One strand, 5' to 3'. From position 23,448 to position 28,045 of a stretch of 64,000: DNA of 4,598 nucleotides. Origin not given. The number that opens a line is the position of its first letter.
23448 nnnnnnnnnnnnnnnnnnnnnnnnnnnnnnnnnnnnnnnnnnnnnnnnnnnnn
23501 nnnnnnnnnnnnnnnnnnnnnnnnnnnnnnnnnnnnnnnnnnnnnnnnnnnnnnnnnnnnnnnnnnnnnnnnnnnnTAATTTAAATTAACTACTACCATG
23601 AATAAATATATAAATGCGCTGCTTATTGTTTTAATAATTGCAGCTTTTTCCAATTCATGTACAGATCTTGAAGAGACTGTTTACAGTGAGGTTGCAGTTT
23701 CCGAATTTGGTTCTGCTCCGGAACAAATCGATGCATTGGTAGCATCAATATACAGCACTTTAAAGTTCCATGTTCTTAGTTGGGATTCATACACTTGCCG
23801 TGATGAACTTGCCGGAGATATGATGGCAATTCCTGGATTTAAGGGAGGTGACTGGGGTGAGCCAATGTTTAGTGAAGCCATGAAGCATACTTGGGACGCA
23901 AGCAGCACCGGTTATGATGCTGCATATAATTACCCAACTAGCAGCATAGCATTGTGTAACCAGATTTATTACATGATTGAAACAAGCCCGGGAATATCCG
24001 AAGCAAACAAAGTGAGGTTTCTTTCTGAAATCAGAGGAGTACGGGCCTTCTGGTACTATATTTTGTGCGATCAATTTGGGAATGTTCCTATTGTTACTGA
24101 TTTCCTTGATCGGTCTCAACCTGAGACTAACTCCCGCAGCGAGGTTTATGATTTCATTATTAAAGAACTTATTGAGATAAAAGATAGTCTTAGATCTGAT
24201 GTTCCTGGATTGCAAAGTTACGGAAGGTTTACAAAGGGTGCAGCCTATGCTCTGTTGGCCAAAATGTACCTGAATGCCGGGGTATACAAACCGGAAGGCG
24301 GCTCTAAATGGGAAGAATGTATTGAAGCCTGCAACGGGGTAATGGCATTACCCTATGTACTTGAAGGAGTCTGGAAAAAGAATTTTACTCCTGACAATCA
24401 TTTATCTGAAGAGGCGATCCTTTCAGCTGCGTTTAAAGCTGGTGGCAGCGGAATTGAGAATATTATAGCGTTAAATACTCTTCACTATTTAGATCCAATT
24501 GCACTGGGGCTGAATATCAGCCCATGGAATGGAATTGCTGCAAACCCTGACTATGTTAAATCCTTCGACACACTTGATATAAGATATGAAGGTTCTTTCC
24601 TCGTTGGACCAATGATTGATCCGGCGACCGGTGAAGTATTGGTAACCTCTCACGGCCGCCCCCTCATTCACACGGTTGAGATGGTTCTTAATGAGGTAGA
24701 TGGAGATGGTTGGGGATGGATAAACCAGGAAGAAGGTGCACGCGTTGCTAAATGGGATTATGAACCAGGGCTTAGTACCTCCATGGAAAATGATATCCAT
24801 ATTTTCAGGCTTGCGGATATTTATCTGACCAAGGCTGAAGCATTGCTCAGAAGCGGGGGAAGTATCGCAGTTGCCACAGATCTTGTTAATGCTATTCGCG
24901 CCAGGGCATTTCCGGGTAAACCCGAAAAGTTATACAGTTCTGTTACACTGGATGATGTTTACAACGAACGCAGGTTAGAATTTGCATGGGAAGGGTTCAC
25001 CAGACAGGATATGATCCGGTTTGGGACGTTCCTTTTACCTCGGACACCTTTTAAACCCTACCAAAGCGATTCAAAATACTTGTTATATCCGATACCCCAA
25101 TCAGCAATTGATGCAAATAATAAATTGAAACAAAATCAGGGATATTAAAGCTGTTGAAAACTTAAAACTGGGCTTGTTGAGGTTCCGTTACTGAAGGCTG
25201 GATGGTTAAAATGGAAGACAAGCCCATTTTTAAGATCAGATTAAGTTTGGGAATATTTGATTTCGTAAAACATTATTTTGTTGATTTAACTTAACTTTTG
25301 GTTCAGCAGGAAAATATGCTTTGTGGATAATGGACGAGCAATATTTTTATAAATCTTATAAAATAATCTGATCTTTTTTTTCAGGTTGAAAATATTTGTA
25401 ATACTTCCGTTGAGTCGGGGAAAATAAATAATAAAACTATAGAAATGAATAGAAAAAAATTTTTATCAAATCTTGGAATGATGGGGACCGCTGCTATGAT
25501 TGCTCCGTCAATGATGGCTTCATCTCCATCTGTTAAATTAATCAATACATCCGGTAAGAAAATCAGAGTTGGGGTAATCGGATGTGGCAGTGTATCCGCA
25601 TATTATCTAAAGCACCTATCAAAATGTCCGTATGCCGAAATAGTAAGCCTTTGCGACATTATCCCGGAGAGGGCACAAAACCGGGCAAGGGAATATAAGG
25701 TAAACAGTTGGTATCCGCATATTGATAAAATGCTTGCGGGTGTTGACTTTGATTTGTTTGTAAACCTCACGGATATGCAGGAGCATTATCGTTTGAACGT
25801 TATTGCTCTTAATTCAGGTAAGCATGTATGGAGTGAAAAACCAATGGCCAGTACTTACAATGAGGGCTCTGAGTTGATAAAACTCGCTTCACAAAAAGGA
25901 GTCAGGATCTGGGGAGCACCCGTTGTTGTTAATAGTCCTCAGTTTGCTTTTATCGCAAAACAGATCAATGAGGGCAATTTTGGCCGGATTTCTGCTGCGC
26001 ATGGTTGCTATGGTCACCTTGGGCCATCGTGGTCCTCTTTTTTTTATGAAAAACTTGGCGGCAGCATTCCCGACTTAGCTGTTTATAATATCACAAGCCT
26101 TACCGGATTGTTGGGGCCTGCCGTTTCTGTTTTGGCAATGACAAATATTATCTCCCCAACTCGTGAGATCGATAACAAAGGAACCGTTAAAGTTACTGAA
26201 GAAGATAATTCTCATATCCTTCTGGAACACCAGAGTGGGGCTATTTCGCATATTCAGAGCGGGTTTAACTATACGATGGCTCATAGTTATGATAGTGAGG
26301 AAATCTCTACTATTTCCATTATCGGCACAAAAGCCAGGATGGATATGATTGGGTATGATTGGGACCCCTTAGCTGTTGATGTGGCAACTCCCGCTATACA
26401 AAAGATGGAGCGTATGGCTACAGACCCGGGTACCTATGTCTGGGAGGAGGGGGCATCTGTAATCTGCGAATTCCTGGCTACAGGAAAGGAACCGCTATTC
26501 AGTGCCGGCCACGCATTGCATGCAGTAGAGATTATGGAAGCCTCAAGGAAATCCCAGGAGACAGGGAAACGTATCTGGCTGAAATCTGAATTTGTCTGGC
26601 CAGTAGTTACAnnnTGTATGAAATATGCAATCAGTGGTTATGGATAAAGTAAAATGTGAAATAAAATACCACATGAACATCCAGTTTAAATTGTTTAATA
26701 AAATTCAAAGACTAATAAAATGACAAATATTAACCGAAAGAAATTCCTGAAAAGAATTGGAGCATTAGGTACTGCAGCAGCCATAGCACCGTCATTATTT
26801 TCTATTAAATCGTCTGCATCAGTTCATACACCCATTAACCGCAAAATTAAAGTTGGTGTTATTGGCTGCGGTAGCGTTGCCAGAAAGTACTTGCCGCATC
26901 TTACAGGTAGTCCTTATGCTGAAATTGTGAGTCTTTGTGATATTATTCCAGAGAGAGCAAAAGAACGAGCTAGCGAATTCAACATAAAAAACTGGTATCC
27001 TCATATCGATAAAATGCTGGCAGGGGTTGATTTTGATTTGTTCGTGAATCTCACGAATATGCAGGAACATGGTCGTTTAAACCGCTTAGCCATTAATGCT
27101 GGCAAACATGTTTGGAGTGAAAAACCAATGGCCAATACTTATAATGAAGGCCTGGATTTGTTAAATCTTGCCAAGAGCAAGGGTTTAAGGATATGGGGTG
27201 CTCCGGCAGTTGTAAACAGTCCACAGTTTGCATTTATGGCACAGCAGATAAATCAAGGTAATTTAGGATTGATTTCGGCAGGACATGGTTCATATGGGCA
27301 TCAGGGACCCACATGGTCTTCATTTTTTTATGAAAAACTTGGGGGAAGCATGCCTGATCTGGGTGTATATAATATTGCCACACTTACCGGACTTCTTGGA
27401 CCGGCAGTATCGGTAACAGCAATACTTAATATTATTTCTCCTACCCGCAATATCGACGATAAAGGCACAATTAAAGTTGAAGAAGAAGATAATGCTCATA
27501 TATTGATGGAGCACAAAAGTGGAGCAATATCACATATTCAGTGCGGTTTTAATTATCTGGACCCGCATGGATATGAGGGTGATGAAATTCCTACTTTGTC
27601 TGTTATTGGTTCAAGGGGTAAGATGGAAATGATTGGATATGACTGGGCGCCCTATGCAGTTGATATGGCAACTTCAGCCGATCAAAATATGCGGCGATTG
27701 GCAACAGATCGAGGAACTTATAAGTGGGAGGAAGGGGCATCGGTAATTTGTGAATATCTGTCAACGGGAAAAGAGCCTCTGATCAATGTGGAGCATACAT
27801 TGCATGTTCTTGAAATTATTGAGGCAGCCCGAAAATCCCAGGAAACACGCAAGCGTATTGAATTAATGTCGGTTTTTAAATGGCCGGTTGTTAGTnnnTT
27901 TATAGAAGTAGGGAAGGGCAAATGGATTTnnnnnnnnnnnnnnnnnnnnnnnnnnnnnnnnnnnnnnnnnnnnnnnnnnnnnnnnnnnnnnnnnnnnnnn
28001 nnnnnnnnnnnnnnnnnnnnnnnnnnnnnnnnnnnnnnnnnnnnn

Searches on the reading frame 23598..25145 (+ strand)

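Call 24: search_protein_families(library=pfam, proteins=[window:23598-25145:+], max_evalue=0.0001)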
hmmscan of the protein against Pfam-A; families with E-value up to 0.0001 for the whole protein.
window:23598-25145:+ (516 aa): 2 families
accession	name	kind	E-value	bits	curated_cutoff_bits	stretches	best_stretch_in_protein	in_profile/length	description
PF07980.17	SusD_RagB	-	1.7e-25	90.7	23.1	1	396-516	152-297/297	SusD family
PF14322.12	SusD-like_3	-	3.4e-14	54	27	1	85-225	53-191/191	Starch-binding associating with outer membrane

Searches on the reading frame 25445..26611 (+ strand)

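Call 24: search_protein_families(library=pfam, proteins=[window:25445-26611:+], max_evalue=0.0001)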
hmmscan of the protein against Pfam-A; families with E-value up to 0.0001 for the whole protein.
window:25445-26611:+ (389 aa): 3 families
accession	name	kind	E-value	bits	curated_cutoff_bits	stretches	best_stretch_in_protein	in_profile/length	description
PF01408.29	GFO_IDH_MocA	-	8.3e-19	68.9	24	1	40-156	1-117/120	Oxidoreductase family, NAD-binding Rossmann fold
PF22725.1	GFO_IDH_MocA_C3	-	3e-13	50.3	27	1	170-298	4-122/124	GFO/IDH/MocA C-terminal domain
PF02894.22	GFO_IDH_MocA_C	-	7.1e-10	39.5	22.9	1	172-377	2-216/218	Oxidoreductase family, C-terminal alpha/beta domain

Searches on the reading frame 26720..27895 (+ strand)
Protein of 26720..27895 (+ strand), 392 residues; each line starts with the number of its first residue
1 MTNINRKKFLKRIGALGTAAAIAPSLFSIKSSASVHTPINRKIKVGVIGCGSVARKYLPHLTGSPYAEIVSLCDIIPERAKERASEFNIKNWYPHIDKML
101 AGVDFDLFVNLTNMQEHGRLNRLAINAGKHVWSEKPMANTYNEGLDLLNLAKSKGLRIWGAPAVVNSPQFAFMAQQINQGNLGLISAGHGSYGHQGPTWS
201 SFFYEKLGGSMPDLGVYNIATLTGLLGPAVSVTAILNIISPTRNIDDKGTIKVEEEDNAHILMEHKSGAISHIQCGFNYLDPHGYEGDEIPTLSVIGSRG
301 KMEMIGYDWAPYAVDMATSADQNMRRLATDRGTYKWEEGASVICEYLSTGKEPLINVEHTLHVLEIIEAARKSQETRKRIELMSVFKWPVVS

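Call 25: search_protein_families(library=pfam, proteins=[window:26720-27895:+], max_evalue=0.0001)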
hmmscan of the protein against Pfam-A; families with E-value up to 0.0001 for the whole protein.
window:26720-27895:+ (392 aa): 3 families
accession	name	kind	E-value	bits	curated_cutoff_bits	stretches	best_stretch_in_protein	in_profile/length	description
PF01408.29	GFO_IDH_MocA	-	1.8e-18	67.8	24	1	43-159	1-117/120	Oxidoreductase family, NAD-binding Rossmann fold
PF22725.1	GFO_IDH_MocA_C3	-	2.6e-16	60.2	27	1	173-302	4-123/124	GFO/IDH/MocA C-terminal domain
PF02894.22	GFO_IDH_MocA_C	-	2.5e-13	50.8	22.9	1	175-382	2-218/218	Oxidoreductase family, C-terminal alpha/beta domain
